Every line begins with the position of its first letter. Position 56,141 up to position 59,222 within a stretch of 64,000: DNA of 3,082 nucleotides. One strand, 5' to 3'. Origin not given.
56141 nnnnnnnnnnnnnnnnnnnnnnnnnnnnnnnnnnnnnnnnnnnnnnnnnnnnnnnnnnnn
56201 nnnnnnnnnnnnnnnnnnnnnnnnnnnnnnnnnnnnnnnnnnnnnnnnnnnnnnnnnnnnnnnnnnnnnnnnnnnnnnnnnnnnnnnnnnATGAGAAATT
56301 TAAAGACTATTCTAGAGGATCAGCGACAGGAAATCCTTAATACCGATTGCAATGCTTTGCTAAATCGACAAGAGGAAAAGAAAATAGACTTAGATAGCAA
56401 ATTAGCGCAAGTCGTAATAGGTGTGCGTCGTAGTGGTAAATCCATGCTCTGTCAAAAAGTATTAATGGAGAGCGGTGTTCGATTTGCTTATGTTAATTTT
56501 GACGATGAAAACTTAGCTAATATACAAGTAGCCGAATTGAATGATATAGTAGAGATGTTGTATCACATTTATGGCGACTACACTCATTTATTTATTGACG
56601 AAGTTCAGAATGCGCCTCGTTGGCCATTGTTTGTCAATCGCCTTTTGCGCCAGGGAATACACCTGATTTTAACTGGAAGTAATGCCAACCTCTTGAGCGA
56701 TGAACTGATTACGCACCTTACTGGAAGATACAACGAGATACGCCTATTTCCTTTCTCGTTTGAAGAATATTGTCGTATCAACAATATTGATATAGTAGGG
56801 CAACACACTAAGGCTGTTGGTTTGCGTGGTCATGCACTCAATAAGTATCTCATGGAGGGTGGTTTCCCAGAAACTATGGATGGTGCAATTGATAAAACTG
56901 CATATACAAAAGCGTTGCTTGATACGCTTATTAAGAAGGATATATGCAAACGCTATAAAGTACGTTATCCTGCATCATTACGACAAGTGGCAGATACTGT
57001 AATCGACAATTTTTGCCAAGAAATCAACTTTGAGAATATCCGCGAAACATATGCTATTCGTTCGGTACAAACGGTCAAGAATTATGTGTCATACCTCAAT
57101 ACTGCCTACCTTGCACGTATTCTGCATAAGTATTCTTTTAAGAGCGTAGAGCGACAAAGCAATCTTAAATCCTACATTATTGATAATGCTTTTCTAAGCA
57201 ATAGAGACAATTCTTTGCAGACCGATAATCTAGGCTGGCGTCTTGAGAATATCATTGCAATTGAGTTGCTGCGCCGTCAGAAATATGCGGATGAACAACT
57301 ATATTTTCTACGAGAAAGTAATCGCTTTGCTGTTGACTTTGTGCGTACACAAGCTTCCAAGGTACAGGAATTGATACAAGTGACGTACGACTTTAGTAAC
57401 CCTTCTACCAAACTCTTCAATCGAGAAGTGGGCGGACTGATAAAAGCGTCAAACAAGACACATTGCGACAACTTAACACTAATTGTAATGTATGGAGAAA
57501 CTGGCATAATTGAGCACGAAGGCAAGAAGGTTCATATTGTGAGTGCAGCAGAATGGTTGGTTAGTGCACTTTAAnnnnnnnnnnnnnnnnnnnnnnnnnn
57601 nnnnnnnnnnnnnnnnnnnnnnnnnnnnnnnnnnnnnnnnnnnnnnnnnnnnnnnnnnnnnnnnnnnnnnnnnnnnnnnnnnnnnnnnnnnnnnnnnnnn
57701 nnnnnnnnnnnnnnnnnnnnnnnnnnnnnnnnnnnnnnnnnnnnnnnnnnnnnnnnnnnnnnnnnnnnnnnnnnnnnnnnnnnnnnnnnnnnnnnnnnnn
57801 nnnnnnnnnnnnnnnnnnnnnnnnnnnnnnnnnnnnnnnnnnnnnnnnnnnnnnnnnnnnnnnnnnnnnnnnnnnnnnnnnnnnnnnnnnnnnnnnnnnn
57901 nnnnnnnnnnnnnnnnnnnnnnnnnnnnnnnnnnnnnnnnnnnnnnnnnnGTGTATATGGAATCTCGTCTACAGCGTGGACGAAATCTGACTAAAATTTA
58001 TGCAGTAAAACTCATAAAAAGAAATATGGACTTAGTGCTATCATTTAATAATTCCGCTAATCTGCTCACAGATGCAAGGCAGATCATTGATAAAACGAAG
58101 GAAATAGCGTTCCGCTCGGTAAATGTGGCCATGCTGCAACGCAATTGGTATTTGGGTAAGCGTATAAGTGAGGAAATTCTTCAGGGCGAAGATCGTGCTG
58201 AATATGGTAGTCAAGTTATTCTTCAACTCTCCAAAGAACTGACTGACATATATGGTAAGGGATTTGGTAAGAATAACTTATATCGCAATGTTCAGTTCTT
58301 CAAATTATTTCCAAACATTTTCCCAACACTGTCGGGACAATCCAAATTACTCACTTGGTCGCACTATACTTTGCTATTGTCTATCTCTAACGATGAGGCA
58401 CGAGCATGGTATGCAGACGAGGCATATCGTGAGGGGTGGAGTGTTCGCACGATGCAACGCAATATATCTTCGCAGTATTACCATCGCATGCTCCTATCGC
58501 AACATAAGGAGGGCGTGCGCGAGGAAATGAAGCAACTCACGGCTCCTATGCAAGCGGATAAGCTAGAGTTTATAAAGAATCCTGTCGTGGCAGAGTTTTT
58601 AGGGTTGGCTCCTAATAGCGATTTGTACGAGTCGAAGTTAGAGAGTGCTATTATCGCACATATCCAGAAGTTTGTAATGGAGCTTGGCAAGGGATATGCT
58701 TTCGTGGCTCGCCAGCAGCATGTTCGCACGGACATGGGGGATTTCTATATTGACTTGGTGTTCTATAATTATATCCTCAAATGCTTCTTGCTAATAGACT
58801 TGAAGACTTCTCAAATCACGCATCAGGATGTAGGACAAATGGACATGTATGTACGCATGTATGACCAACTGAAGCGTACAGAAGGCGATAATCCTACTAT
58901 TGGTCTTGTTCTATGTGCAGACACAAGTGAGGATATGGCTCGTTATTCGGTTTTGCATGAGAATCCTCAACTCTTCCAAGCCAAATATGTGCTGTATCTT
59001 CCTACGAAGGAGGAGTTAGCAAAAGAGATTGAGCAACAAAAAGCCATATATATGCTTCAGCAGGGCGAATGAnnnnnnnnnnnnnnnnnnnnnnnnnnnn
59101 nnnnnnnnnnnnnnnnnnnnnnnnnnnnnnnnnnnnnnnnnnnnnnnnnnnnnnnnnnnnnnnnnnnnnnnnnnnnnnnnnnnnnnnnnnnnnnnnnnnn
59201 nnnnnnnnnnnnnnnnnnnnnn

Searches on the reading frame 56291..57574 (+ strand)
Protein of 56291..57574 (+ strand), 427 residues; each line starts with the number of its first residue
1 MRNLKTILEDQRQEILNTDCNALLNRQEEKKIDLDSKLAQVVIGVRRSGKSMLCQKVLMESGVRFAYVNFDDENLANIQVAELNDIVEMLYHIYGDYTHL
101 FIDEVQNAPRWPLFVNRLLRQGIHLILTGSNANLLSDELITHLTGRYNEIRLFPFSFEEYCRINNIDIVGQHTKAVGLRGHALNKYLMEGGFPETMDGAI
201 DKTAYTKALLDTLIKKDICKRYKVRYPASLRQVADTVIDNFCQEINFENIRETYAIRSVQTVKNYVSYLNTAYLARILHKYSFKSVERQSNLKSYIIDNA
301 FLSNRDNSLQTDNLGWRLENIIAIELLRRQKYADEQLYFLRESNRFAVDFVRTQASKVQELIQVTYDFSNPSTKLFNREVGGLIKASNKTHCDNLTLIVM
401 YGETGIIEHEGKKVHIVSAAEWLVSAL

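Call 4: search_protein_families(library=pfam, proteins=[window:56291-57574:+], max_evalue=0.1)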
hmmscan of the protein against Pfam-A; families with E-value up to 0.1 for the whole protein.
window:56291-57574:+ (427 aa): 4 families
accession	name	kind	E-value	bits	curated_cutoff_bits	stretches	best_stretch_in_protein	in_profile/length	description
PF13173.12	AAA_14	-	1.8e-31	109.3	27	1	39-161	4-129/129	AAA domain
PF13635.12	DUF4143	-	5.5e-15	55.9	28.1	1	216-364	2-157/160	Domain of unknown function (DUF4143)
PF13401.12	AAA_22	-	0.0028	18.4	27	0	39-74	7-45/130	AAA domain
PF25189.1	Tad8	-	0.068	13.4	27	0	197-286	18-67/76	Type II Thoeris inhibitor Tad8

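Call 5: search_protein_families(library=padloc, proteins=[window:56291-57574:+], max_evalue=0.1)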
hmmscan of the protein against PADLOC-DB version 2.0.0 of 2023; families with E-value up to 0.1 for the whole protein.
window:56291-57574:+ (427 aa): 8 families
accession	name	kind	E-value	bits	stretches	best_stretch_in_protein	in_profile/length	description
PDLC04787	PDC-S01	-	5.4e-83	277.1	1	24-425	11-408/412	-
PDLC04789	PDC-S01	-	4e-38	129.4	1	26-359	4-334/375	-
PDLC04790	PDC-S01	-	1.4e-34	117.6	1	39-362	29-363/422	-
PDLC04791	PDC-S01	-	2.8e-31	106.6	1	30-359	12-345/395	-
PDLC04788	PDC-S01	-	1.5e-16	58.4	1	41-357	23-374/448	-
PDLC04786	PDC-S01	-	4.2e-15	53.4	1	41-358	24-379/439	-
PDLC04792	PDC-S01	-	2e-11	41.1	1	36-354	18-372/452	-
PDLC04405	PDC-M08B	-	0.018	13.1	0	31-95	2-65/127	-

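Call 6: search_protein_families(library=ncbifam, proteins=[window:56291-57574:+], max_evalue=0.1)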
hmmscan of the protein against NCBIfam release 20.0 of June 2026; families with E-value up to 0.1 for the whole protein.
window:56291-57574:+ (427 aa): 1 family
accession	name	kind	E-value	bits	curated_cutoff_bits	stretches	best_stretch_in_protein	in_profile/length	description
NF006015.0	PRK08154.1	subfamily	0.026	13.7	204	1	4-86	103-185/314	anaerobic benzoate catabolism transcriptional regulator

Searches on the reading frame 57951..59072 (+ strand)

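Call 4: search_protein_families(library=pfam, proteins=[window:57951-59072:+], max_evalue=0.1)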
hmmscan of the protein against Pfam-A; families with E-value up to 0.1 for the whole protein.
window:57951-59072:+ (373 aa): 5 families
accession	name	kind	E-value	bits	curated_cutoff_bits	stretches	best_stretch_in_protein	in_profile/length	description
PF06250.17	YhcG_C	-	4.4e-49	166.8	32.5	1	206-359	2-155/157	YhcG PDDEXK nuclease domain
PF17761.7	DUF1016_N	-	5e-38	130.7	32.8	1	42-179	2-137/137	DUF1016 N-terminal domain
PF21357.2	EIF3E_C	-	0.0096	15.9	26.8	1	44-56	5-17/21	Eukaryotic translation initiation factor 3 subunit E, C-terminal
PF17762.8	HTH_ParB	-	0.027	15.1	22.6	0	131-173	56-98/102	ParB HTH domain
PF13588.12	HSDR_N_2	-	0.097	13.2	25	0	254-304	26-78/110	Type I restriction enzyme R protein N terminus (HSDR_N)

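Call 5: search_protein_families(library=padloc, proteins=[window:57951-59072:+], max_evalue=0.1)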
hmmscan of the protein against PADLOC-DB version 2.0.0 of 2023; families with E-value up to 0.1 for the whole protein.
window:57951-59072:+ (373 aa): 32 families (the best 25 are shown)
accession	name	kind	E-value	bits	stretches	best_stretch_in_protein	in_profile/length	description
PDLC04807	PDC-S02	-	1.7e-131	436.6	1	32-368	10-343/351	-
PDLC04820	PDC-S02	-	6.1e-91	302.9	1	33-367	24-323/332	-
PDLC04803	PDC-S02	-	3.8e-89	296.9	1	101-366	6-260/269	-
PDLC04795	PDC-S02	-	5.5e-73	244.2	1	24-366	14-346/357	-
PDLC04822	PDC-S02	-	3.8e-71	238.1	1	33-328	8-290/294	-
PDLC04810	PDC-S02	-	1.7e-69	232.7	1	35-365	11-345/355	-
PDLC04831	PDC-S02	-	2.8e-69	232.2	1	33-363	9-340/346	-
PDLC04827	PDC-S02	-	6.3e-65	217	1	33-259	8-228/234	-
PDLC04802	PDC-S02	-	7.4e-50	167.4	2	234-362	64-169/171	-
PDLC04813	PDC-S02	-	2.3e-40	136.3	1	206-366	6-164/175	-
PDLC04825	PDC-S02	-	5.2e-40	135.4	1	33-199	12-177/193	-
PDLC04812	PDC-S02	-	1.8e-39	133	1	34-179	7-148/151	-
PDLC04817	PDC-S02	-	1.3e-36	124.6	2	35-237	8-207/286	-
PDLC01464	PD_DExK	-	5.1e-33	112.1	1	136-283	1-126/126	"CAS-I,CAS-II,CAS-III,CAS-IV,CAS-V,CAS-VI; associated"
PDLC04826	PDC-S02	-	5e-30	102.8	1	36-250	12-217/222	-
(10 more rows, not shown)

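Call 6: search_protein_families(library=ncbifam, proteins=[window:57951-59072:+], max_evalue=0.1)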
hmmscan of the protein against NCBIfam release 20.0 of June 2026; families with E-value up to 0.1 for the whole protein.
window:57951-59072:+ (373 aa): 1 family
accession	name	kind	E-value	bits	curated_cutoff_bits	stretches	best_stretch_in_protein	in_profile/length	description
NF003270.0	PRK04247.1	equivalog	0.068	12.2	216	1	278-329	172-220/250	endonuclease NucS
